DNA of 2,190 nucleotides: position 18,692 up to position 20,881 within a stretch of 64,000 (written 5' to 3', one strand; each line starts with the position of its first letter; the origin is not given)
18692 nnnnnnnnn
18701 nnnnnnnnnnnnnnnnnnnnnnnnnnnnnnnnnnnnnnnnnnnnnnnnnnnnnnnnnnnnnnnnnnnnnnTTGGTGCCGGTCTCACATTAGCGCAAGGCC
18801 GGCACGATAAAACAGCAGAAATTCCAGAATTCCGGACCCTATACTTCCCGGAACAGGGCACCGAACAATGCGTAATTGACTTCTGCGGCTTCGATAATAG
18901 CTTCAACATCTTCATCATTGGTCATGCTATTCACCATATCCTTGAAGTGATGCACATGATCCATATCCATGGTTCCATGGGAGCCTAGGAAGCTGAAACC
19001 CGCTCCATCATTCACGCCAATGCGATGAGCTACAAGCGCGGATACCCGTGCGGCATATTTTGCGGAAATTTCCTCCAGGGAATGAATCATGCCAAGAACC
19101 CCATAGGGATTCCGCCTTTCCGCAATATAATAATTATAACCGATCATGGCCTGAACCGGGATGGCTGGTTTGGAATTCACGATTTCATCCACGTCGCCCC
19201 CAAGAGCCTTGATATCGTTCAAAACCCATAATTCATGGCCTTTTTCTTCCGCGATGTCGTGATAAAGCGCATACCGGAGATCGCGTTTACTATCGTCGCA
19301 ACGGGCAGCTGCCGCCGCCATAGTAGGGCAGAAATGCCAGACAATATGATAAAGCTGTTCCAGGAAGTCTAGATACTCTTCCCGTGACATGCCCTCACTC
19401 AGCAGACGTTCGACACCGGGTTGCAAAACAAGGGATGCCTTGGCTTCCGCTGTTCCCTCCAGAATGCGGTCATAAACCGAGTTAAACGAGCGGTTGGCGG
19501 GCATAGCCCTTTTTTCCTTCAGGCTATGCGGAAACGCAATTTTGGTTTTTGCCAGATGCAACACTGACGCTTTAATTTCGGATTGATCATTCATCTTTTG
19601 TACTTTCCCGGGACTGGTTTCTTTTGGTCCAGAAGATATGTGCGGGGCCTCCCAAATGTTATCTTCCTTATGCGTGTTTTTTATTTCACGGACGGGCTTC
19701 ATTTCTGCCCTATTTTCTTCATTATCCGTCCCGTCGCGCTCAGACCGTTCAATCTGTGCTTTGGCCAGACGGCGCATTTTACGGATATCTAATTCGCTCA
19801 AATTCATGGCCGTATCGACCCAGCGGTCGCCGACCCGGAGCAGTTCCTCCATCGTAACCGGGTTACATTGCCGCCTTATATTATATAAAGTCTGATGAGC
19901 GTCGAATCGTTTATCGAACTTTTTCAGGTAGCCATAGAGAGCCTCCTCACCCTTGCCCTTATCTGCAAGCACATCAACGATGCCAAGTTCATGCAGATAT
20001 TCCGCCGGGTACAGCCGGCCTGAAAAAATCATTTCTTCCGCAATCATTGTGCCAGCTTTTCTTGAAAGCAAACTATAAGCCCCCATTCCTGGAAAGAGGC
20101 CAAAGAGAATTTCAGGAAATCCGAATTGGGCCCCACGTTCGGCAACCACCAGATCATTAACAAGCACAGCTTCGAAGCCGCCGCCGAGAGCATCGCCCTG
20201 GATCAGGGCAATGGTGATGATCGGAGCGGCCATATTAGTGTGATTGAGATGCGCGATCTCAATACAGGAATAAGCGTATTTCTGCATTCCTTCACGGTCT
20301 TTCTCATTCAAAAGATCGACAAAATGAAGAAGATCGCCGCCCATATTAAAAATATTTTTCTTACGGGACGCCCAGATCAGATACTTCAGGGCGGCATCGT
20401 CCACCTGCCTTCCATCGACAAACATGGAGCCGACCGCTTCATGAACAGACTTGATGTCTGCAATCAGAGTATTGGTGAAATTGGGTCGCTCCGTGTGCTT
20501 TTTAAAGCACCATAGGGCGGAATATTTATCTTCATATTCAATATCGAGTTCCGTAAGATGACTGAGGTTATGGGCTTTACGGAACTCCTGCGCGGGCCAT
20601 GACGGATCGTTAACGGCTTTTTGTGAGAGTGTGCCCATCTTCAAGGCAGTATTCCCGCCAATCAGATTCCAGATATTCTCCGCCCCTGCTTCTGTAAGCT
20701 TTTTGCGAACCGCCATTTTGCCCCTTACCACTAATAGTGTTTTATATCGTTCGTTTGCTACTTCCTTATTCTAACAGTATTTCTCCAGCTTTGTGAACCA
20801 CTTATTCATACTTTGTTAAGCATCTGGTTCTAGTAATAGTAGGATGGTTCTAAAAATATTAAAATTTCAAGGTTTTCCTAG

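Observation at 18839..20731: RpfF-type DSF synthase fused to a heme-oxygenase-like diiron oxidase domain: candidate synthase for a new diffusible signal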

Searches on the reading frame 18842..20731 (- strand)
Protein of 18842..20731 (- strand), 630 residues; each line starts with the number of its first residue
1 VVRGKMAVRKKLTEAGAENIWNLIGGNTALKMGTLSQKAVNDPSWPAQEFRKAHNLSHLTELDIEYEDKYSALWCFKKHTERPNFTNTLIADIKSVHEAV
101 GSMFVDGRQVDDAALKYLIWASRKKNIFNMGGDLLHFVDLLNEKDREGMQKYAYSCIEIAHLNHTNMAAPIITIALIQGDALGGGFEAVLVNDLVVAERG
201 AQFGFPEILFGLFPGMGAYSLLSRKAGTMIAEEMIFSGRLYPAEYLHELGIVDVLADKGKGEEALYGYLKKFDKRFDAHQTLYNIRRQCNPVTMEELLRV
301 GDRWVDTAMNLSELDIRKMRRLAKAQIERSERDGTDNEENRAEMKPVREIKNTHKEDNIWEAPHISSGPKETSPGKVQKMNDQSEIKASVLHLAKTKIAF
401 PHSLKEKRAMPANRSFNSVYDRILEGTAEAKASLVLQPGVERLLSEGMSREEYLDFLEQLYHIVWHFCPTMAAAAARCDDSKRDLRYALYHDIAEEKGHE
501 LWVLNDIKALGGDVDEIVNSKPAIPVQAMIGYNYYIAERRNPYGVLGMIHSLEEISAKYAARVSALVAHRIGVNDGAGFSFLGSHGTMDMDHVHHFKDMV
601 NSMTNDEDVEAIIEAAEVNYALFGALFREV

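Call 4: search_protein_families(library=pfam, proteins=[window:18842-20731:-], max_evalue=1)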
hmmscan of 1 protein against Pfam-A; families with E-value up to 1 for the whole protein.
window:18842-20731:- (630 aa): 4 families
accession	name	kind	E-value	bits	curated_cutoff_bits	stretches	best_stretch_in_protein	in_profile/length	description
PF00378.25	ECH_1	-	3.4e-22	79.5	27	1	111-254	37-172/251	Enoyl-CoA hydratase/isomerase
PF14518.11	Haem_oxygenas_2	-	2.6e-21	76.6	28.9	1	455-620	2-173/177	Iron-containing redox enzyme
PF16113.10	ECH_2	-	5.7e-11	42.9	27.2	1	111-309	32-226/335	Enoyl-CoA hydratase/isomerase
PF03070.21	TENA_THI-4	-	4.4e-05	23.8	22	1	448-565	25-141/210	TENA/THI-4/PQQC family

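Call 5: search_protein_families(library=ncbifam, proteins=[window:18842-20731:-], max_evalue=1)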
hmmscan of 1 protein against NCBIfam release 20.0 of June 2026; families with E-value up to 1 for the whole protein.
window:18842-20731:- (630 aa): 69 families (the best 25 are shown)
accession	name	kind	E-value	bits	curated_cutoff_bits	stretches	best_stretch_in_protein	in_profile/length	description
NF006452.0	PRK08788.1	equivalog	4e-97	324.9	177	1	50-332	8-286/291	crotonase/enoyl-CoA hydratase family protein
NF053515.1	SgnlFctrSynRpfF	equivalog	1.5e-59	201.5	550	1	78-333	37-287/288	diffusible signal factor synthase RpfF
NF051848.1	EnCoAHydtEchA19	equivalog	1.9e-20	73.5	400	1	111-261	41-186/258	enoyl-CoA hydratase EchA19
NF008727.0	PRK11730.1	equivalog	1.8e-19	69.6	870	1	111-271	48-203/717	fatty acid oxidation complex subunit alpha FadB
NF042430.2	EnCoAhydt_DpgD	equivalog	7.4e-18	64.9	400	1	81-265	13-190/258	enoyl-CoA-hydratase DpgD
TIGR02437.1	FadB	equivalog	1.1e-17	63.7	933.55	1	111-270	48-202/714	fatty acid oxidation complex subunit alpha FadB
NF006100.0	PRK08252.1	subfamily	1.9e-17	63.7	282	1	164-262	87-183/254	crotonase/enoyl-CoA hydratase family protein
NF046063.1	oxepin_alt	equivalog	5e-17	62.2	300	1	125-266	54-191/254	oxepin-CoA hydrolase, alternative type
NF006007.0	PRK08138.1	subfamily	6.2e-17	61.8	355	1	81-260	24-188/261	enoyl-CoA hydratase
NF006566.0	PRK09076.1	subfamily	3.5e-16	59.6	286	1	113-264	47-191/260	enoyl-CoA hydratase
NF005496.0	PRK07110.1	domain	1.3e-15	57.2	215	1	125-252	59-176/249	polyketide synthase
NF007239.0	PRK09674.1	equivalog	4.3e-15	55.9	371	1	166-253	92-177/257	2,3-dehydroadipyl-CoA hydratase PaaF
NF004524.0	PRK05869.1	equivalog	1.2e-14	54.2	326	1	126-259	62-188/254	enoyl-CoA hydratase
NF005700.0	PRK07511.1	subfamily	1.4e-14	54.4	274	1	124-266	56-194/260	enoyl-CoA hydratase family protein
TIGR03189.1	dienoyl_CoA_hyt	equivalog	3e-14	52.9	292.5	1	165-273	84-189/251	cyclohexa-1,5-dienecarbonyl-CoA hydratase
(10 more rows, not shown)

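Call 7: find_homologous_proteins(query=window:18842-20731:-, max_evalue=0.00001)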
Query window:18842-20731:- (630 aa): 269 proteins with E <= 0.00001 among 8000 candidates; the best 120 are listed.
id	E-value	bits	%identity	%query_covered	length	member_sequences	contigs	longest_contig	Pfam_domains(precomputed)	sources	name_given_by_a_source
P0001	0.0e+0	1429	100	99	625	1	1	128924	PF00378.26,PF14518.12,PF16113.11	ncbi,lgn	-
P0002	3.1e-210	718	55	90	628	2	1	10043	PF00378.26,PF14518.12,PF16113.11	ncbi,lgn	ncbi:MAG: crotonase/enoyl-CoA hydratase family protein [Rhodothalassiaceae bacterium]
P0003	3.2e-210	718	53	90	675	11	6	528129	PF00378.26,PF14518.12,PF16113.11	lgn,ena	-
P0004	4.9e-210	717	56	90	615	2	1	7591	PF00378.26,PF14518.12,PF16113.11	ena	-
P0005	5.0e-210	717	56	90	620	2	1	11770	PF00378.26,PF14518.12,PF16113.11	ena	-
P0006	1.1e-209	716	56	90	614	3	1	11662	PF00378.26,PF14518.12,PF16113.11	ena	-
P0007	1.7e-209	716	54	90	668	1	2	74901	PF00378.26,PF14518.12,PF16113.11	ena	-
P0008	8.5e-199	680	51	91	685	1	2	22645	PF00378.26,PF14518.12,PF16113.11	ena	-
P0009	3.3e-196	672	50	93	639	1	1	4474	PF00378.26,PF14518.12,PF16113.11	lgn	-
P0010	1.5e-195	669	50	91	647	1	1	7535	PF00378.26,PF14518.12,PF16113.11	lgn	-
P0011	6.1e-193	661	48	91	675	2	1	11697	PF00378.26,PF14518.12,PF16113.11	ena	-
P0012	2.8e-176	606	48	91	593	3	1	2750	PF00378.26,PF14518.12,PF16113.11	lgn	-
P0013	1.7e-169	583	49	93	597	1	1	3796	PF00378.26,PF14518.12,PF16113.11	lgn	-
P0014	1.1e-167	577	48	88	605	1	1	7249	PF00378.26,PF14518.12,PF16113.11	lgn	-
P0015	4.4e-167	575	46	98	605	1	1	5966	PF00378.26,PF14518.12,PF16113.11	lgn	-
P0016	1.4e-164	567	48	93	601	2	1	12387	PF00378.26,PF14518.12,PF16113.11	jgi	-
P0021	2.3e-81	292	49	43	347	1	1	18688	PF00378.26,PF16113.11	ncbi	-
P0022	3.5e-81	292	45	47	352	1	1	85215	PF00378.26,PF16113.11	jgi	jgi:DSF synthase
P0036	7.3e-77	277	47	45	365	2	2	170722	PF00378.26,PF16113.11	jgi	jgi:DSF synthase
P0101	7.1e-69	251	43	45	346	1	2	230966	PF00378.26,PF16113.11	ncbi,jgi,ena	jgi:DSF synthase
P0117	4.5e-67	245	43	43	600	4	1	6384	PF00378.26,PF16113.11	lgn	-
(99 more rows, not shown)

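Call 10: find_encoding_contigs(protein=P0001, flank=10000, max_places=3)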
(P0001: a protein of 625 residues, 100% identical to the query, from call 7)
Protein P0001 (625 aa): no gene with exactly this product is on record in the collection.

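Call 11: find_encoding_contigs(protein=P0003, flank=10000, max_places=3)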
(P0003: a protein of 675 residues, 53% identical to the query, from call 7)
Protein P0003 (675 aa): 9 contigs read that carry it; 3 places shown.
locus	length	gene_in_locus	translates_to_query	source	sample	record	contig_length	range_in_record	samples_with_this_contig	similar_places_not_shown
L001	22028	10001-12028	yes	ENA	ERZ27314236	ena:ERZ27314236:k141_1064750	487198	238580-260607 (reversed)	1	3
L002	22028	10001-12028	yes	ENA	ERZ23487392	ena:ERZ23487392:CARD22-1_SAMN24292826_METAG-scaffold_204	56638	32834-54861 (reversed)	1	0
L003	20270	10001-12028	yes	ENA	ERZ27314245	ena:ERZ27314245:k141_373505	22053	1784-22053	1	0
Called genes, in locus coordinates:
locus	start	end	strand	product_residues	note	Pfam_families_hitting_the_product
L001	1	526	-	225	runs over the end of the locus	PF13640:2OG-FeII_Oxy_3, PF18331:PKHD_C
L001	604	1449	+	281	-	-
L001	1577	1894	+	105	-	-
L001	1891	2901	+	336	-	PF00034:Cytochrom_C (faint), PF03150:CCP_MauG, PF13442:Cytochrome_CBB3 (faint)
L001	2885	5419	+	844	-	PF19443:DAHL, PF00512:HisKA, PF02518:HATPase_c, PF00072:Response_reg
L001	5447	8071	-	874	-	PF00512:HisKA, PF02518:HATPase_c, PF00072:Response_reg, PF01627:Hpt (weak)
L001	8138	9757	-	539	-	PF00072:Response_reg, PF08448:PAS_4, PF00512:HisKA, PF02518:HATPase_c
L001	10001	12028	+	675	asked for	PF00378:ECH_1, PF16113:ECH_2, PF14518:Haem_oxygenas_2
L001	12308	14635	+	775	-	PF03176:MMPL, PF02460:Patched (weak), PF12349:Sterol-sensing, PF03176:MMPL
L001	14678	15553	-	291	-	PF05721:PhyH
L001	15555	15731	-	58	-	-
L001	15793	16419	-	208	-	PF00765:Autoind_synth, PF13444:Acetyltransf_5 (weak), PF21926:FeeM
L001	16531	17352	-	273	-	PF03472:Autoind_bind, PF00196:GerE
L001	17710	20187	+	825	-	PF07715:Plug, PF00593:TonB_dep_Rec_b-barrel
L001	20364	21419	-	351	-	PF03480:DctP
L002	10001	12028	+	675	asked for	PF00378:ECH_1, PF16113:ECH_2, PF14518:Haem_oxygenas_2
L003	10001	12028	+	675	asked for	PF00378:ECH_1, PF16113:ECH_2, PF14518:Haem_oxygenas_2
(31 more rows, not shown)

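Call 12: find_encoding_contigs(protein=P0007, flank=10000, max_places=3)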
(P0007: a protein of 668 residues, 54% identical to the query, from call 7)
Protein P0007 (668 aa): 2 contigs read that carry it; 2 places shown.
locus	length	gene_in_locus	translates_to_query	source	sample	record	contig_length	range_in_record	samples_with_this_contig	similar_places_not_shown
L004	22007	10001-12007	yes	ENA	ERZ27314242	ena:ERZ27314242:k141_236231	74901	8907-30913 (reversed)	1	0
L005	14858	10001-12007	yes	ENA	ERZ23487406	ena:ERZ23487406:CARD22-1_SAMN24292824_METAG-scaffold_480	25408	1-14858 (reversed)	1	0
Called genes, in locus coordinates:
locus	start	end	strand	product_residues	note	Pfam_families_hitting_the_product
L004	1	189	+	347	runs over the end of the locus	PF00034:Cytochrom_C (faint), PF03150:CCP_MauG, PF13442:Cytochrome_CBB3 (faint)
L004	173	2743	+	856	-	PF19443:DAHL, PF00512:HisKA, PF02518:HATPase_c, PF00072:Response_reg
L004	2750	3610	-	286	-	PF00126:HTH_1, PF03466:LysR_substrate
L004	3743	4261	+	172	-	PF17200:sCache_2, PF08269:dCache_2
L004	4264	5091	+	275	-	PF02353:CMAS (weak), PF13489:Methyltransf_23, PF01135:PCMT, PF01209:Ubie_methyltran, PF08241:Methyltransf_11, PF08242:Methyltransf_12, PF13649:Methyltransf_25, PF13847:Methyltransf_31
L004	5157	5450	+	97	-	-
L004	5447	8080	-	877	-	PF00512:HisKA, PF02518:HATPase_c, PF00072:Response_reg, PF01627:Hpt (weak)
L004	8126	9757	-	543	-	PF00072:Response_reg, PF08448:PAS_4, PF00512:HisKA, PF02518:HATPase_c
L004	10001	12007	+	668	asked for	PF00378:ECH_1, PF16113:ECH_2, PF14518:Haem_oxygenas_2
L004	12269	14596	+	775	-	PF03176:MMPL, PF02460:Patched, PF12349:Sterol-sensing, PF03176:MMPL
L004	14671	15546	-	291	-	PF05721:PhyH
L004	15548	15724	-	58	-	-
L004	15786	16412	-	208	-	PF00765:Autoind_synth, PF21926:FeeM (weak), PF13444:Acetyltransf_5 (weak)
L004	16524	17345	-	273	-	PF03472:Autoind_bind, PF00196:GerE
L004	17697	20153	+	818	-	PF07715:Plug, PF00593:TonB_dep_Rec_b-barrel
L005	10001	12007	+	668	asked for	PF00378:ECH_1, PF16113:ECH_2, PF14518:Haem_oxygenas_2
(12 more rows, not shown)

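Call 24: list_cluster_members(proteins=[P0001, P0002, P0129, P0133, P0145, P0189, P0203, P0021, P0101, P0140])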
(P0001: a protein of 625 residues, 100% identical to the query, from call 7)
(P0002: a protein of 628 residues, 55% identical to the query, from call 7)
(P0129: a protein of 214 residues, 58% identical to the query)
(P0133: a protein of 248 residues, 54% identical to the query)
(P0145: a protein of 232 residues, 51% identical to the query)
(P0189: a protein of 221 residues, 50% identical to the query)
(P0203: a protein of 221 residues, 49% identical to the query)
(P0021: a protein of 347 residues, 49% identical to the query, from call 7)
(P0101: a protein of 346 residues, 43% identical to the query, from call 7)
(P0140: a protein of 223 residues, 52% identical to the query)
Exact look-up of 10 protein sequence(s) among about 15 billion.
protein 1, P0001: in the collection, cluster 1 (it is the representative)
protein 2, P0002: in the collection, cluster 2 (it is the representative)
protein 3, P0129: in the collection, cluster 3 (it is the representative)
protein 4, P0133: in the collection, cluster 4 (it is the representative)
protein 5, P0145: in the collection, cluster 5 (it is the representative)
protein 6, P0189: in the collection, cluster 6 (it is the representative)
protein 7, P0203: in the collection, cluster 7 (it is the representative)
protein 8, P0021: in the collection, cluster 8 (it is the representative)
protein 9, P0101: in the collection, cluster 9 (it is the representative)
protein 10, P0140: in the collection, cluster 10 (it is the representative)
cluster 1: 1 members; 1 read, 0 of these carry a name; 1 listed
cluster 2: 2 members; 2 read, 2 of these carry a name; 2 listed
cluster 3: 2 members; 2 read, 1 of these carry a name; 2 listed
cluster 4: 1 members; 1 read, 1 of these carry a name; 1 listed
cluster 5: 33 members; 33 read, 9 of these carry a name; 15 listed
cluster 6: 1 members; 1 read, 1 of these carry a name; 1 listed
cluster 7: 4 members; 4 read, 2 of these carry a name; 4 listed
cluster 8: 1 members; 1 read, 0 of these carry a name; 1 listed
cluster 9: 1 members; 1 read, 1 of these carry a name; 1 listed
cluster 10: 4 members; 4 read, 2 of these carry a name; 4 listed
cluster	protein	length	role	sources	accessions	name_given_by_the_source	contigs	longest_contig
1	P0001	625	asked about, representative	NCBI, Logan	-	-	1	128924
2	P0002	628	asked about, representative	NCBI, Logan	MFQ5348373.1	MAG: crotonase/enoyl-CoA hydratase family protein [Rhodothalassiaceae bacterium]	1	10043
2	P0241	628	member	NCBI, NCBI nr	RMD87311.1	MAG: hypothetical protein D6807_08080 [Alphaproteobacteria bacterium]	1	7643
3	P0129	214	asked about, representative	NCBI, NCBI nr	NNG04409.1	MAG: iron-containing redox enzyme family protein [Inquilinus sp.] | iron-containing redox enzyme family protein [Inquilinus sp.]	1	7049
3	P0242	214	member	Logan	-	-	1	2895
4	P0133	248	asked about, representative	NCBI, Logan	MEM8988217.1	MAG: iron-containing redox enzyme family protein [Pseudomonadota bacterium]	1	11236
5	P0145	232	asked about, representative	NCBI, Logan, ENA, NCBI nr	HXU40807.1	MAG TPA: iron-containing redox enzyme family protein [Burkholderiales bacterium] | iron-containing redox enzyme family protein [Burkholderiales bacterium]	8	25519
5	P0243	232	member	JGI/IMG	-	pyrroloquinoline quinone (PQQ) biosynthesis protein C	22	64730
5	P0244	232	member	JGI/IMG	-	pyrroloquinoline quinone (PQQ) biosynthesis protein C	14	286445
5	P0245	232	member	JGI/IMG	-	pyrroloquinoline quinone (PQQ) biosynthesis protein C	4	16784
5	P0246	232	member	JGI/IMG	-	pyrroloquinoline quinone (PQQ) biosynthesis protein C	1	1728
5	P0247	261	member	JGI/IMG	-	pyrroloquinoline quinone (PQQ) biosynthesis protein C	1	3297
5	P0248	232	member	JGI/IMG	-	pyrroloquinoline quinone (PQQ) biosynthesis protein C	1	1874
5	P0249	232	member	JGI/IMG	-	pyrroloquinoline quinone (PQQ) biosynthesis protein C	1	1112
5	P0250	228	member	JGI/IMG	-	pyrroloquinoline quinone (PQQ) biosynthesis protein C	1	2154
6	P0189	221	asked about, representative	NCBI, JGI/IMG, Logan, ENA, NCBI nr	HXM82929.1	MAG TPA: iron-containing redox enzyme family protein [Burkholderiales bacterium] | iron-containing redox enzyme family protein [Burkholderiales bacterium]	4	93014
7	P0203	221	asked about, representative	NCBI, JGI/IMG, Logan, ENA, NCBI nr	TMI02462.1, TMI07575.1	MAG: iron-containing redox enzyme family protein [Betaproteobacteria bacterium]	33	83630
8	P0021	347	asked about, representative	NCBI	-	-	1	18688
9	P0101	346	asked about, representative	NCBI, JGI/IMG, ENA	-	DSF synthase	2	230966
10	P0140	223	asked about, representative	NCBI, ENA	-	-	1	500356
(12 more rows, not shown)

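Call 38: find_encoding_contigs(protein=P0101, flank=7000, max_places=1)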
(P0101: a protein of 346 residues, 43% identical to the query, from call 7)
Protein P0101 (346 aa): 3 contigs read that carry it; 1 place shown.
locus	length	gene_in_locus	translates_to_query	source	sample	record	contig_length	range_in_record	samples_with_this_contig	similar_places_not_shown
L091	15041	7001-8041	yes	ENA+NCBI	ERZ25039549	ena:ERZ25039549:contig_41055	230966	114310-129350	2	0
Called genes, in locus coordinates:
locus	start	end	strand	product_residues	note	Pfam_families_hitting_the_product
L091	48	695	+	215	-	PF06776:IalB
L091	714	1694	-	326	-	PF00291:PALP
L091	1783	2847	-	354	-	PF01734:Patatin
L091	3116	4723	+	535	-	PF17408:MCD_N, PF05292:MCD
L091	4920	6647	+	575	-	-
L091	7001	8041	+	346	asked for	PF00378:ECH_1, PF16113:ECH_2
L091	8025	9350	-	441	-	PF00072:Response_reg, PF01627:Hpt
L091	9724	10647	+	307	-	-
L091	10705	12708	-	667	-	PF00072:Response_reg, PF00989:PAS (weak), PF08448:PAS_4, PF13188:PAS_8 (weak), PF00990:GGDEF, PF00563:EAL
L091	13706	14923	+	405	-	PF08495:FIST, PF10442:FIST_C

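Call 39: find_encoding_contigs(protein=P0036, flank=7000, max_places=1)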
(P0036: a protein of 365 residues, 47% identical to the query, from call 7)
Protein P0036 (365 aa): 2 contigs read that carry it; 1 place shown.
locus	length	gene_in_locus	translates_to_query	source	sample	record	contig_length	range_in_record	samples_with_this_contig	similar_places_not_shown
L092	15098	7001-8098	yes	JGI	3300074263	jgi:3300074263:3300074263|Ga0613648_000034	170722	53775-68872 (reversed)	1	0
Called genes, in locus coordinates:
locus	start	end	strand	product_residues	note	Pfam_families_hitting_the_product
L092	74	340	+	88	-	PF00550:PP-binding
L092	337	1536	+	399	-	-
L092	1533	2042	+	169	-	PF13302:Acetyltransf_3, PF00583:Acetyltransf_1 (weak)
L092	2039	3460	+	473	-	PF03062:MBOAT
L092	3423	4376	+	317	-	-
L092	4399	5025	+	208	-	PF01243:PNPOx_N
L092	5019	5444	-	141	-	PF12158:DUF3592 (weak)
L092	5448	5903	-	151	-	PF13577:SnoaL_4, PF07366:SnoaL (weak), PF14534:DUF4440, PF12680:SnoaL_2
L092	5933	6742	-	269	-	PF00561:Abhydrolase_1, PF00975:Thioesterase (weak), PF12146:Hydrolase_4 (faint), PF12697:Abhydrolase_6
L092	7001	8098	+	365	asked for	PF00378:ECH_1, PF16113:ECH_2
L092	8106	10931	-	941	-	PF00512:HisKA, PF02518:HATPase_c, PF00072:Response_reg, PF01627:Hpt (weak)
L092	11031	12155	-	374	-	PF00072:Response_reg, PF00512:HisKA, PF02518:HATPase_c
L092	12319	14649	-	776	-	PF01804:Penicil_amidase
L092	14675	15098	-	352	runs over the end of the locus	PF01207:Dus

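Call 40: find_encoding_contigs(protein=P0022, flank=7000, max_places=1)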
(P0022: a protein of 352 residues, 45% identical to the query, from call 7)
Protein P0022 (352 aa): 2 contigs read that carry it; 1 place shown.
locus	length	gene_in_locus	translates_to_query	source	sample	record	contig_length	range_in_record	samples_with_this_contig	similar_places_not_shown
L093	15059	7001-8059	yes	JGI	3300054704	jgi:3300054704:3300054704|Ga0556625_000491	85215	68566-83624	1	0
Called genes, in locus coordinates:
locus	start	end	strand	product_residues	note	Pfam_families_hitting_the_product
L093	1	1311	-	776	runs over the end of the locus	PF02737:3HCDH_N, PF00725:3HCDH, PF00378:ECH_1, PF16113:ECH_2 (weak)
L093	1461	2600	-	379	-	PF00108:Thiolase_N, PF22691:Thiolase_C_1 (faint), PF02803:Thiolase_C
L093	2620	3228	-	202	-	PF00440:TetR_N, PF16925:TetR_C_13, PF21993:TetR_C_13_2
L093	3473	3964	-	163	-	PF13577:SnoaL_4 (weak), PF14534:DUF4440 (weak), PF12680:SnoaL_2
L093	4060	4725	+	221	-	PF01243:PNPOx_N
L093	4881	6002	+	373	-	PF02668:TauD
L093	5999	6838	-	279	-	PF00561:Abhydrolase_1, PF00975:Thioesterase, PF12697:Abhydrolase_6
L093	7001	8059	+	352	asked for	PF00378:ECH_1, PF16113:ECH_2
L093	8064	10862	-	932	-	PF00512:HisKA, PF02518:HATPase_c, PF00072:Response_reg, PF01627:Hpt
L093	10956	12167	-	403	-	PF00072:Response_reg, PF00512:HisKA, PF02518:HATPase_c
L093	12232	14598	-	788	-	PF01804:Penicil_amidase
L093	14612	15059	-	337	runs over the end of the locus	PF01207:Dus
